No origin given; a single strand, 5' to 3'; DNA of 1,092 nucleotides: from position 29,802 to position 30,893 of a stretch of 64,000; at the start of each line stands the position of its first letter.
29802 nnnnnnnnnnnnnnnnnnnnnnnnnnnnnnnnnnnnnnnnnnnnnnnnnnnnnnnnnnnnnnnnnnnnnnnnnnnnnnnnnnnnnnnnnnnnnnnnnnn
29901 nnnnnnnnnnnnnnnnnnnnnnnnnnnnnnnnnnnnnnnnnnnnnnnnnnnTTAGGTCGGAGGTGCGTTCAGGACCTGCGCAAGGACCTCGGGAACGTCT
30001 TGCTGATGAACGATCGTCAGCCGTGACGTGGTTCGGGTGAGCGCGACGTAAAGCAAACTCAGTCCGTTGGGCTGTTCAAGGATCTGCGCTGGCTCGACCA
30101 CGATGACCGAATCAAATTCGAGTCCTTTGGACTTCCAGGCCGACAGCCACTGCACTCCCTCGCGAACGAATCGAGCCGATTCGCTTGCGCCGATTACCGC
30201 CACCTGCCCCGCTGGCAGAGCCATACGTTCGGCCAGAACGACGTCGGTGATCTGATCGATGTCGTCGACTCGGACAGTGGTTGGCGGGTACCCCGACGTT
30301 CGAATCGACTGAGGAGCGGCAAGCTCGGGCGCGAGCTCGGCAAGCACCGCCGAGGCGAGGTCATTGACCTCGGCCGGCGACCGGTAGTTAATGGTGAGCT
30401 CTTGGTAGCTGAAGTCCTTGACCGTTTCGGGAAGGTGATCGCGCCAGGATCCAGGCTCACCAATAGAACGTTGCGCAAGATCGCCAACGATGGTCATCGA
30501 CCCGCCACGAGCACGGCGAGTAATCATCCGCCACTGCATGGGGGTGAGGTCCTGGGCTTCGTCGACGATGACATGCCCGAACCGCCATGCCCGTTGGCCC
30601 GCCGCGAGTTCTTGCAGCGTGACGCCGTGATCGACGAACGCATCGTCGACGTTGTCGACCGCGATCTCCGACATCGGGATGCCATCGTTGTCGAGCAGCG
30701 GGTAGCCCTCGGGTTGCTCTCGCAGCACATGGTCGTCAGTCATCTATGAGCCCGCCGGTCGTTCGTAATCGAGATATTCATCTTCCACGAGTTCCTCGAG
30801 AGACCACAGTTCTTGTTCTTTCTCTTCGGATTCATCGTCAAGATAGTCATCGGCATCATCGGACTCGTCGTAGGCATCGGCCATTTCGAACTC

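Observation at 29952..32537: HelD/UvrD-type helicase core split by a single in-frame TAG that is followed directly by ATG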

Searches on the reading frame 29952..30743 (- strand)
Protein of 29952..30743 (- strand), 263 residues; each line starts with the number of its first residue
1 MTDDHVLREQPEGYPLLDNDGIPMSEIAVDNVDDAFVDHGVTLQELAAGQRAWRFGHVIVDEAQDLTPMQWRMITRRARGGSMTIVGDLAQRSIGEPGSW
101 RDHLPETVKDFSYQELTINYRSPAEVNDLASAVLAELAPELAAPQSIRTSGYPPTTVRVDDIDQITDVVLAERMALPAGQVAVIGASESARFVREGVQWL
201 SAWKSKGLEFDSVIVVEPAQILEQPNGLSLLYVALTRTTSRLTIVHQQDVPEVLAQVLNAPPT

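Call 3: search_protein_families(library=pfam, proteins=[window:29955-30743:-], max_evalue=0.01)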
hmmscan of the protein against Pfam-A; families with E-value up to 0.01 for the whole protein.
window:29955-30743:- (263 aa): 7 families
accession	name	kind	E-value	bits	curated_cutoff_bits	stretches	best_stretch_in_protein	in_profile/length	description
PF01443.25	Viral_helicase1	-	1.1e-07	32.3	21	1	54-245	59-227/228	Viral superfamily 1 RNA helicase core domain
PF13538.12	UvrD_C_2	-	4e-07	30.2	27.4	1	204-245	9-52/52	UvrD-like helicase C-terminal domain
PF13361.12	UvrD_C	-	9.9e-07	28.9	25.6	1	195-246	285-347/350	UvrD-like helicase C-terminal domain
PF00580.27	UvrD-helicase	-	3.8e-06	27.2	23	1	49-91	207-250/271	UvrD/REP helicase N-terminal domain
PF02562.22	PhoH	-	0.00016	21.7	27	1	57-94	122-160/205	PhoH-like protein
PF13245.12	AAA_19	-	0.0008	20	25.1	1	54-91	90-128/134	AAA domain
PF13604.12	AAA_30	-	0.0043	17.2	27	1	40-125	70-159/191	AAA domain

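Call 4: search_protein_families(library=ncbifam, proteins=[window:29955-30743:-], max_evalue=0.01)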
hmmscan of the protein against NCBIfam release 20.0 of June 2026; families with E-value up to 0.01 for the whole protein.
window:29955-30743:- (263 aa): 13 families
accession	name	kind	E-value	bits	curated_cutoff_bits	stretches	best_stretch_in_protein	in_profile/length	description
NF041258.1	motor_HelR_2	exception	3.2e-53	181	1100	1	29-256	487-712/713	RNA polymerase recycling motor ATPase HelR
NF041465.1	HelD_MYCSM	equivalog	3.5e-49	167.5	1051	1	29-255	492-716/719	RNA polymerase recycling motor HelD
NF041254.1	motor_HelR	exception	8.1e-46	156.6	750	1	24-245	489-705/706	RNA polymerase recycling motor ATPase HelR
NF041464.1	HelD_BACSU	equivalog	5.1e-13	47.8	419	2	48-176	539-668/779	RNA polymerase recycling motor HelD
NF010485.0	PRK13909.1-2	equivalog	4.1e-09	35.2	650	1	194-217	608-631/909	RecB-like helicase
TIGR01075.1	uvrD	equivalog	1.2e-07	30.4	1144.45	1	53-136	207-294/715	DNA helicase II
NF008743.0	PRK11773.1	equivalog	6.2e-07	28.1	965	1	53-136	212-299/720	DNA helicase II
TIGR02784.1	addA_alphas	equivalog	5.4e-05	21.7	860.75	1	57-76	393-412/1138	double-strand break repair helicase AddA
NF010487.0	PRK13909.1-4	equivalog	0.00012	20.5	759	0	190-217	604-631/924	RecB-like helicase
TIGR01447.1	recD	equivalog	0.0002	20.1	310.15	1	203-250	532-578/597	exodeoxyribonuclease V subunit alpha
TIGR00609.1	recB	equivalog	0.00027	19.2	696.05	0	54-76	371-393/1175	exodeoxyribonuclease V subunit beta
TIGR01074.1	rep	equivalog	0.00071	17.9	951.45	0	34-135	184-291/668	DNA helicase Rep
TIGR02785.1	addA_Gpos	equivalog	0.0011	16.9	707.65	0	54-91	388-429/1234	helicase-exonuclease AddAB subunit AddA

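Call 6: find_encoding_contigs(protein=window:29952-30743:-, flank=10000, max_places=10)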
Protein window:29952-30743:- (263 aa): 2 contigs read that carry it; 2 places shown.
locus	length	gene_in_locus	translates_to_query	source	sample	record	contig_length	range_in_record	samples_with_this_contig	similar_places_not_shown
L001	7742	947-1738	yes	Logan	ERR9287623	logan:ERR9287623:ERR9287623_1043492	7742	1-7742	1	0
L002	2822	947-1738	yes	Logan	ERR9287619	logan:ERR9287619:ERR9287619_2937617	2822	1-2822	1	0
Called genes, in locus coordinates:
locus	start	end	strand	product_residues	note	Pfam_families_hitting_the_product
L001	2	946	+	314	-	?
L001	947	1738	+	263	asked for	PF01443:Viral_helicase1 (weak), PF00580:UvrD-helicase (weak), PF13361:UvrD_C (faint), PF13538:UvrD_C_2 (weak)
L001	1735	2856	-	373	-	-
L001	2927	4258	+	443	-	PF00990:GGDEF, PF00563:EAL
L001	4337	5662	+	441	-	PF00990:GGDEF, PF00563:EAL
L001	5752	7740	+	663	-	?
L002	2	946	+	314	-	?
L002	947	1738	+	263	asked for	PF01443:Viral_helicase1 (weak), PF00580:UvrD-helicase (weak), PF13361:UvrD_C (faint), PF13538:UvrD_C_2 (weak)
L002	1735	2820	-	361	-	?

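Call 9: find_homologous_proteins(query=window:29955-30743:-, max_evalue=1e-8)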
Query window:29955-30743:- (263 aa): 3664 proteins with E <= 1e-8 among 6728 candidates; the best 120 are listed.
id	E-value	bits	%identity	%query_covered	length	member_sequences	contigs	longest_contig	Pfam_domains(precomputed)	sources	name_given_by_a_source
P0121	1.4e-168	577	100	100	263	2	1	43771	PF13538.13,PF01443.25,PF13361.13,PF00580.28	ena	-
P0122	1.1e-147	508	88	98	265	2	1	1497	PF13538.13,PF01443.25,PF13361.13,PF00580.28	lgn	-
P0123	7.9e-145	499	86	98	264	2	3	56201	PF13538.13,PF01443.25,PF00580.28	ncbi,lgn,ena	-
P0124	1.0e-138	479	83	97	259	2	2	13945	PF13538.13,PF01443.25,PF13361.13,PF00580.28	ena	-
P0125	1.3e-132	459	81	97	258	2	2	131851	PF13538.13,PF01443.25,PF00580.28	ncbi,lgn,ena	-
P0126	1.2e-129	449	79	95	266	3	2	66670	PF13538.13,PF01443.25,PF13361.13,PF00580.28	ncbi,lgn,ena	-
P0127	1.5e-116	406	70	99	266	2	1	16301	PF13538.13,PF00580.28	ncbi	ncbi:MAG: UvrD-helicase domain-containing protein [Acidimicrobiales bacterium]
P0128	6.9e-115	401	70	97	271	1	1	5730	PF13538.13,PF00580.28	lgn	-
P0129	6.2e-99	349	64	98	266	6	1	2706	PF13538.13,PF01443.25,PF13361.13,PF00580.28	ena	-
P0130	1.4e-96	341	62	99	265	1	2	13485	PF13538.13,PF01443.25,PF13361.13,PF00580.28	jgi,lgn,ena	-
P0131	4.5e-95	336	60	98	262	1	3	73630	PF13538.13,PF01443.25,PF13361.13,PF00580.28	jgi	-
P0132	4.8e-95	336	60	99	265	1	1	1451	PF13538.13,PF01443.25,PF13361.13,PF00580.28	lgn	-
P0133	1.0e-93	331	61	96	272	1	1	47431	PF13538.13,PF01443.25,PF13361.13,PF00580.28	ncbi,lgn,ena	-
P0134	3.6e-93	330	62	97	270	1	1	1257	PF13538.13,PF01443.25,PF00580.28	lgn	-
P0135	2.9e-92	327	58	98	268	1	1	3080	PF13538.13,PF00580.28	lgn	-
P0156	1.4e-85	305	55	98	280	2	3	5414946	PF13538.13,PF01443.25,PF13361.13,PF00580.28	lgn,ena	-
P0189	4.8e-79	283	54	97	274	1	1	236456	PF13538.13,PF01443.25,PF00580.28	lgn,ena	-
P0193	1.9e-78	282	58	89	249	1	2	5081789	PF13538.13,PF01443.25,PF13361.13,PF00580.28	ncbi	ncbi:MAG: ATP-binding domain-containing protein [Acidimicrobiales bacterium]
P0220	2.5e-76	275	55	92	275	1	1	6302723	PF13538.13,PF00580.28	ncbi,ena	-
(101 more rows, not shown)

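Call 15: find_related_loci(query=A1, collection=genome_contigs, flank=6000)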
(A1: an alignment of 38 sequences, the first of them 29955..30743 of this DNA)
Query A1 (263 aa) in genome_contigs; peptide patterns used: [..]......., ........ (x = any residue, [..] = any of these).
600 stretches matched a pattern (row limit reached: there are more); 517 encode a relative of the query (tblastn E <= 1e-3); the best 80 are kept; 80 distinct loci.
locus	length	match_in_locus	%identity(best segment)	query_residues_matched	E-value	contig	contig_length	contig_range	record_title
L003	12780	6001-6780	58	4-263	9e-93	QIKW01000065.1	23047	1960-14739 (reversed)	MAG: Acidimicrobiia bacterium isolate SZUA-35 Ga0063293_10001426, whole genome shotgun sequence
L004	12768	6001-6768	55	4-261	4e-82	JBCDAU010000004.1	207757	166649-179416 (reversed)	MAG: Actinomycetota bacterium isolate P01_F01_bin.67 k141_1313946_length_207757_cov_45.0058, whole genome shotgun sequen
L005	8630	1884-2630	52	23-260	2e-68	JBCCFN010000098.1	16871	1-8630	MAG: Actinomycetota bacterium isolate P01_B01_bin.2 k141_1050699_length_16871_cov_11.0000, whole genome shotgun sequence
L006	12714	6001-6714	49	25-258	2e-61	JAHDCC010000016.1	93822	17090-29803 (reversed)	MAG: Acidimicrobiales bacterium isolate MAG-125 RZ_643, whole genome shotgun sequence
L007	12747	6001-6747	46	12-254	7e-57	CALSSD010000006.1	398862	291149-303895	MAG: uncultured Acidimicrobiales bacterium isolate I_MB219_1 genome assembly, contig: contig_1640_I_MB219, whole genome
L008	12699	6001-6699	44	47-257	8e-51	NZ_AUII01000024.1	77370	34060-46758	Pseudonocardia asaccharolytica DSM 44247 = NBRC 16224 strain DSM 44247 G567DRAFT_scaffold00023.23_C, whole genome shotgu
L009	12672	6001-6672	47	42-257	4e-50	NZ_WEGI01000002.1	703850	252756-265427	Nocardia aurantia strain RB56 NRB56_2, whole genome shotgun sequence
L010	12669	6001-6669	49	41-252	1e-49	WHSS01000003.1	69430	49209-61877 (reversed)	MAG: Actinophytocola sp. isolate Dino_bin13 k141_78183_length_69430_cov_57.4125, whole genome shotgun sequence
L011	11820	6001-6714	44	41-254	2e-48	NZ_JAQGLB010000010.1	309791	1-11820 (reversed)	Saccharopolyspora indica strain KCTC 29208 NODE_10_length_309791_cov_27.830316, whole genome shotgun sequence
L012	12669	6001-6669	49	38-254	2e-48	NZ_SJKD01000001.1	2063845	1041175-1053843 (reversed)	Kribbella capetownensis strain YM53 NODE_1_length_2063845_cov_15.3322_ID_2045, whole genome shotgun sequence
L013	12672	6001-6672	47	38-254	2e-48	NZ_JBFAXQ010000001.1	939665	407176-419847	Kribbella sp. NPDC051952 NPDC051952_97_C11.ctg-0001, whole genome shotgun sequence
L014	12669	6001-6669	45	42-257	1e-48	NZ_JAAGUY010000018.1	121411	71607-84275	Nocardia cyriacigeorgica strain CNM20110648 20110648S_18, whole genome shotgun sequence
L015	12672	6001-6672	47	38-254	7e-48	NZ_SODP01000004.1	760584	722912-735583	Kribbella pratensis strain VKM Ac-2573 Ga0310571_14, whole genome shotgun sequence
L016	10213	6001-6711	44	40-263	4e-48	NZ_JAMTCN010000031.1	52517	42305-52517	Prauserella aidingensis strain DSM 45266 LY13DRAFT_scaffold00031.31, whole genome shotgun sequence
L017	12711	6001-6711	46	41-251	1e-47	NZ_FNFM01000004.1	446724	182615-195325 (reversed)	Actinopolyspora mzabensis strain DSM 45460, whole genome shotgun sequence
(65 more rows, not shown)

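Call 19: find_encoding_contigs(protein=P0123, flank=4000, max_places=2)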
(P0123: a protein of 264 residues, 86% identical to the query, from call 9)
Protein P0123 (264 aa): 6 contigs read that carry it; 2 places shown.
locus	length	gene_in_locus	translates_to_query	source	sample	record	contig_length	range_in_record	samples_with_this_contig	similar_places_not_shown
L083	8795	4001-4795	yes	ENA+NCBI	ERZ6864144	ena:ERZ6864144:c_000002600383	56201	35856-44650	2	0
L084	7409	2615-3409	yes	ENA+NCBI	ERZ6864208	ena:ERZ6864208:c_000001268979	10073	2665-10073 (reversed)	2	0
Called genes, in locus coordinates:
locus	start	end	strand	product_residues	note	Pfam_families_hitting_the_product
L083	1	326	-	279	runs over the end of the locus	-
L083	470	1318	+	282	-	-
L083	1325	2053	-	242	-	-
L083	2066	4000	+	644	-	PF00580:UvrD-helicase (faint)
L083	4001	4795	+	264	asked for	PF01443:Viral_helicase1 (weak), PF00580:UvrD-helicase (weak), PF13538:UvrD_C_2 (weak)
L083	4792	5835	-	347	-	-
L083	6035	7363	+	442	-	PF00990:GGDEF, PF00563:EAL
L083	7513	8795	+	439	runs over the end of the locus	PF00990:GGDEF, PF00563:EAL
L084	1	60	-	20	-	?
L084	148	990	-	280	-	PF00702:Hydrolase (faint), PF08282:Hydrolase_3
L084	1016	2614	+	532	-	-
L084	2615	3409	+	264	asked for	PF01443:Viral_helicase1 (weak), PF00580:UvrD-helicase (weak), PF13538:UvrD_C_2 (weak)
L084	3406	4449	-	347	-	-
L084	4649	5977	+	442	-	PF00990:GGDEF, PF00563:EAL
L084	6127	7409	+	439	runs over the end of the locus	PF00990:GGDEF, PF00563:EAL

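Call 20: find_encoding_contigs(protein=P0125, flank=4000, max_places=2)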
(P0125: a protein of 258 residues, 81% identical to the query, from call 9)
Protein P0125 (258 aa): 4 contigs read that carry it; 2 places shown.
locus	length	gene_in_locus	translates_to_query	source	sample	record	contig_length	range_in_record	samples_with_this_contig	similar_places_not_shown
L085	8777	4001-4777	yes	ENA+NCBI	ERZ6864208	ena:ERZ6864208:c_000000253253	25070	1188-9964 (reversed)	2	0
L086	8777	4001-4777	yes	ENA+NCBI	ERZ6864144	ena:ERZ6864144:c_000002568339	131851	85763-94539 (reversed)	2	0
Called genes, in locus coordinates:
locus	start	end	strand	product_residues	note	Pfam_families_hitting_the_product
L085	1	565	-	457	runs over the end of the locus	PF00672:HAMP, PF00512:HisKA, PF02518:HATPase_c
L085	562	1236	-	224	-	PF00072:Response_reg, PF00486:Trans_reg_C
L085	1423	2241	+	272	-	PF04967:HTH_10 (faint), PF14493:HTH_40 (faint)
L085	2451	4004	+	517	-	-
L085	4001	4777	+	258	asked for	PF01443:Viral_helicase1, PF00580:UvrD-helicase (weak), PF13538:UvrD_C_2 (weak)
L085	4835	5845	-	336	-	-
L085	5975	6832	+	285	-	-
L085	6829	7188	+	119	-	PF00392:GntR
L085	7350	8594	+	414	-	PF00990:GGDEF, PF00563:EAL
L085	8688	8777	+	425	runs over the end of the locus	?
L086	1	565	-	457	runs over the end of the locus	PF00672:HAMP, PF00512:HisKA, PF02518:HATPase_c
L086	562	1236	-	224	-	PF00072:Response_reg, PF00486:Trans_reg_C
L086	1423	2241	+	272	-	PF04967:HTH_10 (faint), PF14493:HTH_40 (faint)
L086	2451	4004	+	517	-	-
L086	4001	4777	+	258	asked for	PF01443:Viral_helicase1, PF00580:UvrD-helicase (weak), PF13538:UvrD_C_2 (weak)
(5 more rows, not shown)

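Call 21: find_encoding_contigs(protein=P0126, flank=4000, max_places=2)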
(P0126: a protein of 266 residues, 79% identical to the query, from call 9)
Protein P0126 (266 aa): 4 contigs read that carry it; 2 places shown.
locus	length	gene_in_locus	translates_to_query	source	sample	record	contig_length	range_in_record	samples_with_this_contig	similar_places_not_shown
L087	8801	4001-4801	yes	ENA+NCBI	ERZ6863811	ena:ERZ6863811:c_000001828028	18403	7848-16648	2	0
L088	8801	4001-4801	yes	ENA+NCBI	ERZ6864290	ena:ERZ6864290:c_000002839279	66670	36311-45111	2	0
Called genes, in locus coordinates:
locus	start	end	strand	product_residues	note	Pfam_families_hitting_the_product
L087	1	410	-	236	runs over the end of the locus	PF00072:Response_reg, PF00486:Trans_reg_C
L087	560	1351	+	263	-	-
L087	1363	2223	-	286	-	PF05708:Peptidase_C92 (weak)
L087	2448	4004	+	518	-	PF00580:UvrD-helicase (faint)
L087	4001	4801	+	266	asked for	PF00580:UvrD-helicase (weak), PF01443:Viral_helicase1 (weak), PF13361:UvrD_C (faint), PF13538:UvrD_C_2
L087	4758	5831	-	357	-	-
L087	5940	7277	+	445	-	PF00990:GGDEF, PF00563:EAL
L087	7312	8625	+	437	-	PF00990:GGDEF, PF00563:EAL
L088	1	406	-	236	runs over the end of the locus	PF00072:Response_reg, PF00486:Trans_reg_C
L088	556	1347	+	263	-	-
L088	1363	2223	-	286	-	PF05708:Peptidase_C92 (weak)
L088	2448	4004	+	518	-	PF00580:UvrD-helicase (faint)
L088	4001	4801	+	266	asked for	PF00580:UvrD-helicase (weak), PF01443:Viral_helicase1 (weak), PF13361:UvrD_C (faint), PF13538:UvrD_C_2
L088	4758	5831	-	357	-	-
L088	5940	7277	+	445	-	PF00990:GGDEF, PF00563:EAL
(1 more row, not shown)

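Call 22: find_encoding_contigs(protein=P0127, flank=4000, max_places=2)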
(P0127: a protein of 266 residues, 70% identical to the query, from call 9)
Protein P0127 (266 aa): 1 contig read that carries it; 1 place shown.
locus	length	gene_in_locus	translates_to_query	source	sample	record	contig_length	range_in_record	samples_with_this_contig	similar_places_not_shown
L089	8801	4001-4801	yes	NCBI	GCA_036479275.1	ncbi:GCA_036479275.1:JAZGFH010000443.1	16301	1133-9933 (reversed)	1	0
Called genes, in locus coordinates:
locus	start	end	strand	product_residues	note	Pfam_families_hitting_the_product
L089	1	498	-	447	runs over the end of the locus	PF00672:HAMP, PF00512:HisKA, PF02518:HATPase_c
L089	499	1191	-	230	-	PF00072:Response_reg, PF00486:Trans_reg_C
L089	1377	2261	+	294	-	-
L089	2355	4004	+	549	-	-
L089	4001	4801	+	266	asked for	PF00580:UvrD-helicase (weak), PF13538:UvrD_C_2 (faint)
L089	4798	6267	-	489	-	PF07995:GSDH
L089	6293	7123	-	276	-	-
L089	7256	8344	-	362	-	-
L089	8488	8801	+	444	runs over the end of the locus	PF00990:GGDEF, PF00563:EAL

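Call 23: find_encoding_contigs(protein=P0189, flank=4000, max_places=1)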
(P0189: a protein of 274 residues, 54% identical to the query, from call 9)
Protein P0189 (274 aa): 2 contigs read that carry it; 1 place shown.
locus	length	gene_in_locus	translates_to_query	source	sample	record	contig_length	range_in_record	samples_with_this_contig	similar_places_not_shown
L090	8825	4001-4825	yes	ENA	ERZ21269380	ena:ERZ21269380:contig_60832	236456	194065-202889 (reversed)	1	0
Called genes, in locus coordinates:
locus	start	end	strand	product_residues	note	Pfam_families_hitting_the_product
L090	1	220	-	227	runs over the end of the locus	PF12900:Pyridox_ox_2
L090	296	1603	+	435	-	PF00392:GntR, PF01325:Fe_dep_repress (weak), PF13412:HTH_24 (faint), PF00155:Aminotran_1_2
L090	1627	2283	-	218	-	-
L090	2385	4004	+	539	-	PF00580:UvrD-helicase (faint)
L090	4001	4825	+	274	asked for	PF00580:UvrD-helicase (weak), PF01443:Viral_helicase1 (faint), PF13538:UvrD_C_2 (faint)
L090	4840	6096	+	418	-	PF00916:Sulfate_transp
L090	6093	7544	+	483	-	PF01266:DAO (faint), PF01593:Amino_oxidase (faint), PF01946:Thi4 (weak), PF12831:FAD_oxidored (weak), PF13450:NAD_binding_8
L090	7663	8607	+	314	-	PF00188:CAP (weak), PF13946:DUF4214 (weak)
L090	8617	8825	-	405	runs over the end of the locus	PF01938:TRAM (weak)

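Call 24: find_encoding_contigs(protein=P0156, flank=4000, max_places=1)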
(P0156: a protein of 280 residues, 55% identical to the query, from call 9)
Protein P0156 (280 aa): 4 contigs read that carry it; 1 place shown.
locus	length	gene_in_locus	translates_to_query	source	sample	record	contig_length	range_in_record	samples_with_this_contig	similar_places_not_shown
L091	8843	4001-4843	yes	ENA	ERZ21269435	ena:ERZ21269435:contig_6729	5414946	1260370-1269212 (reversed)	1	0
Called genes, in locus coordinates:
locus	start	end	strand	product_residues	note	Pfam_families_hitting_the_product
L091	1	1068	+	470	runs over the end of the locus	PF01425:Amidase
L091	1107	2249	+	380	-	PF02771:Acyl-CoA_dh_N, PF02770:Acyl-CoA_dh_M, PF00441:Acyl-CoA_dh_1, PF08028:Acyl-CoA_dh_2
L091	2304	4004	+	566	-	PF00580:UvrD-helicase (weak)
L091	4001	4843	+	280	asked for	PF01443:Viral_helicase1 (weak), PF00580:UvrD-helicase (weak), PF13361:UvrD_C (faint), PF13538:UvrD_C_2 (weak)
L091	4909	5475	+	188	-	PF00156:Pribosyltran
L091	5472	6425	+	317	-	PF02729:OTCace_N, PF00185:OTCace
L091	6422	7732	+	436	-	PF01979:Amidohydro_1, PF07969:Amidohydro_3 (faint), PF12890:DHOase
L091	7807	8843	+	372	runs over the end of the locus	PF00988:CPSase_sm_chain, PF00117:GATase, PF07722:Peptidase_C26 (weak)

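Call 25: find_encoding_contigs(protein=P0193, flank=4000, max_places=1)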
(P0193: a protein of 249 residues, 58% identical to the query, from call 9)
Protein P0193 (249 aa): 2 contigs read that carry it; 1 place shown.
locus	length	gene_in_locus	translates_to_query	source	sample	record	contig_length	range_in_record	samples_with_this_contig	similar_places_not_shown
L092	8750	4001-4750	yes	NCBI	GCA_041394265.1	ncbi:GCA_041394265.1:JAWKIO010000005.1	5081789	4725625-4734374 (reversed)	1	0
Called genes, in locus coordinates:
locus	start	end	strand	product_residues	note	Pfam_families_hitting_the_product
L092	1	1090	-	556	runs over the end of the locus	PF00501:AMP-binding, PF13193:AMP-binding_C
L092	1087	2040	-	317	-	PF14226:DIOX_N, PF03171:2OG-FeII_Oxy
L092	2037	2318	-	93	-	-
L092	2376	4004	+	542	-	-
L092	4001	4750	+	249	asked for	PF00580:UvrD-helicase (weak), PF01443:Viral_helicase1 (weak), PF13361:UvrD_C (faint), PF13538:UvrD_C_2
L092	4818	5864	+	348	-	PF00296:Bac_luciferase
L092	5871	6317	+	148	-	PF12802:MarR_2, PF01047:MarR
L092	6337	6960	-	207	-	PF00440:TetR_N, PF17932:TetR_C_24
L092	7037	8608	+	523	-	PF00501:AMP-binding, PF13193:AMP-binding_C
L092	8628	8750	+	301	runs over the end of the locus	PF13714:PEP_mutase, PF00463:ICL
